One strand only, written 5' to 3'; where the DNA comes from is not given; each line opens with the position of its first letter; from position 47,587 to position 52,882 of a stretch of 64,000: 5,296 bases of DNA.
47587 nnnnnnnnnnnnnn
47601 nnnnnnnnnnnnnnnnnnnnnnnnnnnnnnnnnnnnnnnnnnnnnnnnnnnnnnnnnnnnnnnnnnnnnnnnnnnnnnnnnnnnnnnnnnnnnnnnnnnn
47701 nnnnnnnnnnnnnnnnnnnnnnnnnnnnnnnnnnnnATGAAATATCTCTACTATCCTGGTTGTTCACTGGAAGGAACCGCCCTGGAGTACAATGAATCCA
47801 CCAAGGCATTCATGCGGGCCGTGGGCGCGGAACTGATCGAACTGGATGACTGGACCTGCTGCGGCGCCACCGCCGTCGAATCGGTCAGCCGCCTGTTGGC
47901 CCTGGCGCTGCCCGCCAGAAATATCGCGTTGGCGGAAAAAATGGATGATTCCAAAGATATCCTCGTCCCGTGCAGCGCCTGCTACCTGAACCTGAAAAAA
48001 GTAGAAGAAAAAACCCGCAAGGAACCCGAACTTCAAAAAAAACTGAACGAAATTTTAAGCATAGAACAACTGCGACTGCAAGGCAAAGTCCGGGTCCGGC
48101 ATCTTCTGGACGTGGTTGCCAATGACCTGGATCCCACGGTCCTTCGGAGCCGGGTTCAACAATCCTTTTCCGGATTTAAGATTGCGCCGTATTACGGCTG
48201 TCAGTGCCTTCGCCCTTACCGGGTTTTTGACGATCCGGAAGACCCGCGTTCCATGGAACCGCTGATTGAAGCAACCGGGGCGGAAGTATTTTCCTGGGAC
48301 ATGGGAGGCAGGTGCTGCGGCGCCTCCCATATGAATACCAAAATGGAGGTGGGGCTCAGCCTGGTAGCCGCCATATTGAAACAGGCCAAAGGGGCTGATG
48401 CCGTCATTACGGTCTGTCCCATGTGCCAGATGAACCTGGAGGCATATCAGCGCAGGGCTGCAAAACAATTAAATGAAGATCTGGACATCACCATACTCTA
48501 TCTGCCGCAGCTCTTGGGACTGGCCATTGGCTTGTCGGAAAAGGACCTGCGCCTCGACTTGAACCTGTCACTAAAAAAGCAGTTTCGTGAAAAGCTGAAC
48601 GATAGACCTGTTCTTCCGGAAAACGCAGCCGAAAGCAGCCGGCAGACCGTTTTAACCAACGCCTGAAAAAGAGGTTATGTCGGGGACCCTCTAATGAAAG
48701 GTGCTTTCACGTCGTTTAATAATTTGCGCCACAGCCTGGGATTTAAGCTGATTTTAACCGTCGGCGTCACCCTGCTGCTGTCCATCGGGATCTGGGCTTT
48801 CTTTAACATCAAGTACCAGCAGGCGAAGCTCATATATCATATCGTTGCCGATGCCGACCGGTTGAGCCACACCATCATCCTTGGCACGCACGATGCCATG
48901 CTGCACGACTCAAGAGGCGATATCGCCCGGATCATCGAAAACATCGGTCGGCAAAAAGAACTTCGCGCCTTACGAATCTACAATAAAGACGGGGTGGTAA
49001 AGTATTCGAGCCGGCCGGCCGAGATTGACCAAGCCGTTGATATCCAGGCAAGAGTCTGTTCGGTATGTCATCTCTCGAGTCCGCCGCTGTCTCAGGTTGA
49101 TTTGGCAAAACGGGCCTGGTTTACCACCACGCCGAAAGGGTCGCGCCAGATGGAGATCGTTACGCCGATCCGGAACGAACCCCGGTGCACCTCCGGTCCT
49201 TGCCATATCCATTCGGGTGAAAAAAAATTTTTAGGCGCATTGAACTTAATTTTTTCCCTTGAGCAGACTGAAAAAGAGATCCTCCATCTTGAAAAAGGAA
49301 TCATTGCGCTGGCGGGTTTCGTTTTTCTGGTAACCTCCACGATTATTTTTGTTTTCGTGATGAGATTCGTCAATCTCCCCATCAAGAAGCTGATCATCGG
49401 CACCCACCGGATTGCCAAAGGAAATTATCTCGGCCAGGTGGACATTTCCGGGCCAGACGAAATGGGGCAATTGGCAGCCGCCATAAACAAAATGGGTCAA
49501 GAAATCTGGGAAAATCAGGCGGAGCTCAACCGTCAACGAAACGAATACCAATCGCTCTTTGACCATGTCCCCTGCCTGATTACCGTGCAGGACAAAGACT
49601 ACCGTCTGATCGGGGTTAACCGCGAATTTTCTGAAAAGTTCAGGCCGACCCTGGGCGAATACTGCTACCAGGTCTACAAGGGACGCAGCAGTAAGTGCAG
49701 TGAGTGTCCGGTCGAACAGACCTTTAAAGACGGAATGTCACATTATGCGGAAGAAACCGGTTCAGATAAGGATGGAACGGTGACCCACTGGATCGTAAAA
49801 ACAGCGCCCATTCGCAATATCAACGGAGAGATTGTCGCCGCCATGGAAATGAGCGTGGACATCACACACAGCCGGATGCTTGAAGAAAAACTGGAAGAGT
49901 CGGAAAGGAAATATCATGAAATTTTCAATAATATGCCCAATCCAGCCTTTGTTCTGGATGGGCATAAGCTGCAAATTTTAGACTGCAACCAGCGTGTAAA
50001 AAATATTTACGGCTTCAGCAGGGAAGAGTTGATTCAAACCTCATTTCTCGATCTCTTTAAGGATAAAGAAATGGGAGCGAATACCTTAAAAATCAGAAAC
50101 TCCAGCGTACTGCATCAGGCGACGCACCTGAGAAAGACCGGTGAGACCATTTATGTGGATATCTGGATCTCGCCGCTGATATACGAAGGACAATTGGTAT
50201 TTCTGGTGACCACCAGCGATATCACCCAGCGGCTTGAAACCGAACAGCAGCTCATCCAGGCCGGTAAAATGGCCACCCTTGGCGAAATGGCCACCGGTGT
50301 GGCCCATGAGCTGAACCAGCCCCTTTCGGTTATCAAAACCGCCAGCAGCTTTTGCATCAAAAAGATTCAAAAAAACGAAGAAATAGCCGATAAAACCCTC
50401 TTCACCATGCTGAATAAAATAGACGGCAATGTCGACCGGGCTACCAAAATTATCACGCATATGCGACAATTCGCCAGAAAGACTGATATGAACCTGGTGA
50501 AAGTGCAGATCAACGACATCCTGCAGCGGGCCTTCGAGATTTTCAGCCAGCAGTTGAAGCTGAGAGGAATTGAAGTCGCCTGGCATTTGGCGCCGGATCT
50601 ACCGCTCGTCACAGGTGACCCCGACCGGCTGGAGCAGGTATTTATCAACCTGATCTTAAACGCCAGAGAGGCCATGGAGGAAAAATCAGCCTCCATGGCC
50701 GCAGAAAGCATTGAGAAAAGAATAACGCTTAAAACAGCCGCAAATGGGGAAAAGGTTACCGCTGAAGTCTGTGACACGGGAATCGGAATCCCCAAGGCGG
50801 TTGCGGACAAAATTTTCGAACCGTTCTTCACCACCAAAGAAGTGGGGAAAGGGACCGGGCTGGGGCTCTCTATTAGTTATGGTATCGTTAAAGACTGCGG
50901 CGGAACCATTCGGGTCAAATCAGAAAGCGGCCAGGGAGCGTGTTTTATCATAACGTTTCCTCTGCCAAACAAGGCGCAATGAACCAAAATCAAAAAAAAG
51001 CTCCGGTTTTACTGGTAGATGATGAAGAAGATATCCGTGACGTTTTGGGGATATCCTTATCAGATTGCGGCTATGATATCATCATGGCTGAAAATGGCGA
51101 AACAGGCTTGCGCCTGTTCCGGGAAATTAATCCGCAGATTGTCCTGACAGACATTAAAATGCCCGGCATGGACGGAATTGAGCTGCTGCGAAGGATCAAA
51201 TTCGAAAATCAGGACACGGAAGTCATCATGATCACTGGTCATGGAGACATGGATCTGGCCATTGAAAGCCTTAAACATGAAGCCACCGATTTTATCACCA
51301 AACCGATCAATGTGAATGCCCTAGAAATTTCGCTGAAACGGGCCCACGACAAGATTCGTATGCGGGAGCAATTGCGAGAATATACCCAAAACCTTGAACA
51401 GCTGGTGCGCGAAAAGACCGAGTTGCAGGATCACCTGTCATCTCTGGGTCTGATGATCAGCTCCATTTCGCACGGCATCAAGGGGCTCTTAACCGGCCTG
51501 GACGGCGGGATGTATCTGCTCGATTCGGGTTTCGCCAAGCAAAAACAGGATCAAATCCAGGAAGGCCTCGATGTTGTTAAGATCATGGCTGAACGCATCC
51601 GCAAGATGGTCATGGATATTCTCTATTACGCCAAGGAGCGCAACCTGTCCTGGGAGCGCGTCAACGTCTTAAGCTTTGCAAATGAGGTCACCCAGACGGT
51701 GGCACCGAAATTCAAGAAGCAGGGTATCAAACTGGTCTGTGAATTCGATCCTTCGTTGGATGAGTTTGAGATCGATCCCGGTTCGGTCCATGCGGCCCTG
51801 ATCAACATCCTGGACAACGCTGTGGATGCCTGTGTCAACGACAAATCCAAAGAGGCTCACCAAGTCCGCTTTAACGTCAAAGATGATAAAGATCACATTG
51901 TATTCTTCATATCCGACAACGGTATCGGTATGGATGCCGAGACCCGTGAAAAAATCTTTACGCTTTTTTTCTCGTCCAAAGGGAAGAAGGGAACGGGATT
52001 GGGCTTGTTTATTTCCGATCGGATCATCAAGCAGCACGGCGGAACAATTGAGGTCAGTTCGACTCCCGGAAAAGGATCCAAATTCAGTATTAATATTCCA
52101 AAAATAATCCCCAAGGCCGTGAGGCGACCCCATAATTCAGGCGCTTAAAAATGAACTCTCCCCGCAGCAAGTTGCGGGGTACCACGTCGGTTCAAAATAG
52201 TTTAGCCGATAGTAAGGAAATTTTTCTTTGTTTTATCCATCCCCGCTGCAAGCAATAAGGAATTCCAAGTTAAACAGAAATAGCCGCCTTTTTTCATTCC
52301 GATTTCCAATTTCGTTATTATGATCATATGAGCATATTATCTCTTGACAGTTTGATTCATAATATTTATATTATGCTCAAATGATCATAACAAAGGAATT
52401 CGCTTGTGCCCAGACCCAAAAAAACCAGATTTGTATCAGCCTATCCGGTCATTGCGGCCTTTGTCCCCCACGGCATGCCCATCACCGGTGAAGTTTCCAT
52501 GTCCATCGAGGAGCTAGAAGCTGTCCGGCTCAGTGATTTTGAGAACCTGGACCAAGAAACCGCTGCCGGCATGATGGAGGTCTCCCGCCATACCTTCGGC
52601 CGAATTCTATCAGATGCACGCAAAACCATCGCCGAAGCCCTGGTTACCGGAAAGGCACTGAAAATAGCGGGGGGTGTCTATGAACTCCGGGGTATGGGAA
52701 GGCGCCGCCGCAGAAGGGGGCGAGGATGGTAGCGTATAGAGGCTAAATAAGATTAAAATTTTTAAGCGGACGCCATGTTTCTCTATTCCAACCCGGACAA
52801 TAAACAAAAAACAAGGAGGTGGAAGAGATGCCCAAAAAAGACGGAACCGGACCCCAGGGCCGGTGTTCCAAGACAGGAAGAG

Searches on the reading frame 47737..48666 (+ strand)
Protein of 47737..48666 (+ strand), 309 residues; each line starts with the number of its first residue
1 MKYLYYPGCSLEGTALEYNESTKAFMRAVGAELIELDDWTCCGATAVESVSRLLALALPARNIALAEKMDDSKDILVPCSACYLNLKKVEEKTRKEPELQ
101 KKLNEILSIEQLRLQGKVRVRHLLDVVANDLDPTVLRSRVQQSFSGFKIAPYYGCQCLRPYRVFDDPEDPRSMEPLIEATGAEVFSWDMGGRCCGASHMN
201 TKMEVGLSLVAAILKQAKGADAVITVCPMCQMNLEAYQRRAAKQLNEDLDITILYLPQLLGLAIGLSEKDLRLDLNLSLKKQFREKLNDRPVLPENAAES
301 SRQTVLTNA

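Call 6: search_protein_families(library=pfam, proteins=[window:47737-48666:+], max_evalue=0.001)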
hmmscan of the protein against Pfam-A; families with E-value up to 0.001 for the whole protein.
window:47737-48666:+ (309 aa): 1 family
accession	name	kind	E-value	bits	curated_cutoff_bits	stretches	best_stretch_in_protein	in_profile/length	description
PF02754.22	CCG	-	1.4e-25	89.6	20.6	2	3-87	1-85/85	Cysteine-rich domain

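Call 52: search_protein_families(library=ncbifam, proteins=[window:47737-48666:+], max_evalue=0.00001)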
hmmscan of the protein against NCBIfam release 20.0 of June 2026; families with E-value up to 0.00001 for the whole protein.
window:47737-48666:+ (309 aa): 7 families
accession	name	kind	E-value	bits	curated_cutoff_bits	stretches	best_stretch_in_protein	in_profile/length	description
NF042965.1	MFR_anch_SdhE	equivalog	1.1e-52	179.4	500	1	2-277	2-275/282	8-methylmenaquinol:fumarate reductase membrane anchor subunit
TIGR03288.1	CoB_CoM_SS_B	equivalog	8.1e-51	173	345.15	1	2-286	1-289/290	CoB--CoM heterodisulfide reductase subunit B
NF041780.1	hetero_SS_HdrB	equivalog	1.6e-23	83.5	450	1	20-267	23-284/304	ferredoxin:CoB-CoM heterodisulfide reductase subunit HdrB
NF045670.1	quin_L_LdhH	equivalog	7.2e-12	44.4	800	1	2-241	468-692/706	L-lactate dehydrogenase (quinone) large subunit LdhH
NF004898.0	PRK06259.1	equivalog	1.7e-08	33.6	385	1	4-243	265-472/488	fumarate reductase (CoM/CoB) subunit TfrB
NF008369.0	PRK11168.1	equivalog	1.2e-06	27.7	278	0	4-88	170-254/401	anaerobic glycerol-3-phosphate dehydrogenase subunit C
NF045663.1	diclust_near_Sec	equivalog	6.2e-06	24.6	530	0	2-94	421-511/759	pyridine nucleotide-disulfide oxidoreductase/dicluster-binding protein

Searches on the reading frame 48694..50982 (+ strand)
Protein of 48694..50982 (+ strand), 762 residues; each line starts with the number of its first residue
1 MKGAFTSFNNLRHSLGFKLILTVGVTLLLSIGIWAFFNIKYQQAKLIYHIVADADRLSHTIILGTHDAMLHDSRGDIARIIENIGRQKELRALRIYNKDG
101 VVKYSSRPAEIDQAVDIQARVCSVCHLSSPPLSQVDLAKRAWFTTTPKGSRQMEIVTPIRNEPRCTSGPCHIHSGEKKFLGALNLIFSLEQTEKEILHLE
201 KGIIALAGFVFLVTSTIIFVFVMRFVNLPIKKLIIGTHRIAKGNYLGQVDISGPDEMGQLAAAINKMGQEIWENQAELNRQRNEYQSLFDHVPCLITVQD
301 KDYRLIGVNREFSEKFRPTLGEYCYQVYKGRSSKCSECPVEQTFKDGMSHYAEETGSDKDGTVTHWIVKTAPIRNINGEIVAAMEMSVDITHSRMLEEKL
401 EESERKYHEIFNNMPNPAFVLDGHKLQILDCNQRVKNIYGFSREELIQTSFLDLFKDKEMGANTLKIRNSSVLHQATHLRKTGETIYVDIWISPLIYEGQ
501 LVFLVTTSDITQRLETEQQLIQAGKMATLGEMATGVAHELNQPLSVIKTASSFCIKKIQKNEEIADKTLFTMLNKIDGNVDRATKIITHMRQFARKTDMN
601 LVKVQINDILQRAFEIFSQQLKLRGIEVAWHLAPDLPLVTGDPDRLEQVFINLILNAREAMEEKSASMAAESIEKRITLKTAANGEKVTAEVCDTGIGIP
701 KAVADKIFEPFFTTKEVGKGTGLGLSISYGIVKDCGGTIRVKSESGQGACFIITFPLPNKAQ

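Call 6: search_protein_families(library=pfam, proteins=[window:48694-50982:+], max_evalue=0.001)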
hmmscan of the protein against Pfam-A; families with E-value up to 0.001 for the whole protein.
window:48694-50982:+ (762 aa): 8 families
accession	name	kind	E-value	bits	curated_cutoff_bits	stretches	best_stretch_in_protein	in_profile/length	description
PF02518.31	HATPase_c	-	3.7e-25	89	26.4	1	641-758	1-110/111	Histidine kinase-, DNA gyrase B-, and HSP90-like ATPase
PF13426.13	PAS_9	-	1.1e-17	64.6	27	2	418-512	3-103/103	PAS domain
PF08448.16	PAS_4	-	1.4e-15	57.9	23.1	1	289-393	1-108/110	PAS fold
PF00989.32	PAS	-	1.2e-14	54.7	22.6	1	406-510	2-113/113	PAS fold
PF00672.30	HAMP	-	1.6e-11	44.8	25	1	221-271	1-51/53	HAMP domain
PF13188.13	PAS_8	-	1.6e-10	40.9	21.8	1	406-455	2-50/65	PAS domain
PF00512.31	HisKA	-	8e-09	35.9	26.9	1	529-596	2-63/66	His Kinase A (phospho-acceptor) domain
PF21563.3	Mcp40H-20_sensor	-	1e-07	32.6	27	1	145-190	71-112/112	Methyl-accepting chemotaxis sensory transducer, class 40H, sensor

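Call 52: search_protein_families(library=ncbifam, proteins=[window:48694-50982:+], max_evalue=0.00001)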
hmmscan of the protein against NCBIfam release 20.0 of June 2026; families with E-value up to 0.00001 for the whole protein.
window:48694-50982:+ (762 aa): 78 families (the best 25 are shown)
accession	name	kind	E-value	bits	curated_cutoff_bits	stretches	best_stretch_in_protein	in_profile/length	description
NF008468.0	PRK11360.1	equivalog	3.4e-74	250.3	646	2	410-760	273-611/616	two-component system sensor histidine kinase AtoS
NF052574.1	HisKinEspCMyxo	equivalog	3.1e-54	184.4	1200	1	422-757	304-637/785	serine histidine kinase EspC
NF046020.1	HisKinCckABruc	equivalog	1.6e-53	181.8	1000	1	394-756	335-706/868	cell cycle histidine kinase CckA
NF010076.0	PRK13557.1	subfamily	2.6e-53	181.3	631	1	428-760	55-397/540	histidine kinase famiy protein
NF046026.1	HisKinCckACaul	equivalog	2.5e-51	174.6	1000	1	400-759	177-534/678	cell cycle histidine kinase CckA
NF046044.1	PnpS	equivalog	1.9e-50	172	400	2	398-756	48-390/390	two-component system histidine kinase PnpS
NF033092.0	HK_WalK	equivalog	1.7e-49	168.9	725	2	398-756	251-593/594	cell wall metabolism sensor histidine kinase WalK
NF007688.0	PRK10364.1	equivalog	2.4e-48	165.1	479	1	512-758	223-452/460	two-component system sensor histidine kinase ZraS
NF010411.0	PRK13837.1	equivalog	8.8e-46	156.3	647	1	511-760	432-678/828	two-component system VirA-like sensor kinase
NF052573.1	HisKinEspAMyxo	equivalog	1.1e-45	156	1400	1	400-755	248-609/755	serine histidine kinase EspA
NF047794.1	HisKinPtgB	equivalog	6.4e-44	150.3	1000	1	509-755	421-653/656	two-component system sensor histidine kinase PgtB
NF038348.1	T2SS_HK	subfamily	1.6e-43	149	450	1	574-757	403-573/574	histidine kinase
NF047497.1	HK_LIC_12097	equivalog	2.1e-43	148.5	500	1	479-757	101-366/367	LIC_12097 family sensor histidine kinase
NF047466.1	hybrid_RR_LvrB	exception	1e-41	143.4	500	1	512-756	135-375/377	hybrid histidine kinase/response regulator LvrB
NF041777.1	sens_FixL_Rhizob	equivalog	4.3e-38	131.2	850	1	361-758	78-482/485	sensor protein FixL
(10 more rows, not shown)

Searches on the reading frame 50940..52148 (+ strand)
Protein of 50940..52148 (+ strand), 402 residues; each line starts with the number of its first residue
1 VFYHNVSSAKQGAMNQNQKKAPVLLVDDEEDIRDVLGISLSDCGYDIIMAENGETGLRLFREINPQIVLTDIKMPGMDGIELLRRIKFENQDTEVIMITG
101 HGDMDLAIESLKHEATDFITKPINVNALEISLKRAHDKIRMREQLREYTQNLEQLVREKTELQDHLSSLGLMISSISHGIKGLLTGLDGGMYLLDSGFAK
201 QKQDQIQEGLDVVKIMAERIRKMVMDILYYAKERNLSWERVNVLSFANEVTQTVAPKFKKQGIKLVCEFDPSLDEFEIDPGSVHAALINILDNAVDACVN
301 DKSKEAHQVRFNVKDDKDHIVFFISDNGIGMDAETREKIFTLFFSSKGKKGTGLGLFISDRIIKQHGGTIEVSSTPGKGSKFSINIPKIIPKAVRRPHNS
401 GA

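Call 6: search_protein_families(library=pfam, proteins=[window:50940-52148:+], max_evalue=0.001)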
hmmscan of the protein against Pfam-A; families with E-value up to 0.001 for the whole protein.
window:50940-52148:+ (402 aa): 5 families
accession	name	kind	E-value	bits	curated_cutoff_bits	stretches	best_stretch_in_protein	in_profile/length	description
PF00072.30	Response_reg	-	1.6e-28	99.5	30.2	1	23-129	1-107/111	Response regulator receiver domain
PF02518.31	HATPase_c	-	6.6e-25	88.1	26.4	1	279-388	2-109/111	Histidine kinase-, DNA gyrase B-, and HSP90-like ATPase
PF14501.12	HATPase_c_5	-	3.1e-06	27.5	22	1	285-374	8-90/102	GHKL domain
PF13589.12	HATPase_c_3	-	7.6e-05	23.2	25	1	282-349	2-63/137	Histidine kinase-, DNA gyrase B-, and HSP90-like ATPase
PF00512.31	HisKA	-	0.00099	19.6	26.9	0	169-234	2-64/66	His Kinase A (phospho-acceptor) domain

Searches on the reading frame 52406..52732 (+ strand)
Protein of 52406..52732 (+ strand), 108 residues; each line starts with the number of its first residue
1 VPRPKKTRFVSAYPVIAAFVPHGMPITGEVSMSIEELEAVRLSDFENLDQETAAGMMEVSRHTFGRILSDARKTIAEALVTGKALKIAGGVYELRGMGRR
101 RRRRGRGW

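Call 9: search_protein_families(library=pfam, proteins=[window:52406-52732:+], max_evalue=0.00001)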
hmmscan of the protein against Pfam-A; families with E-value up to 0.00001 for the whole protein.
window:52406-52732:+ (108 aa): 1 family
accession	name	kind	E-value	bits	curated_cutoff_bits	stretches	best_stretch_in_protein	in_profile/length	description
PF02001.22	DUF134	-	9e-27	94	27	1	3-94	6-97/98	Protein of unknown function DUF134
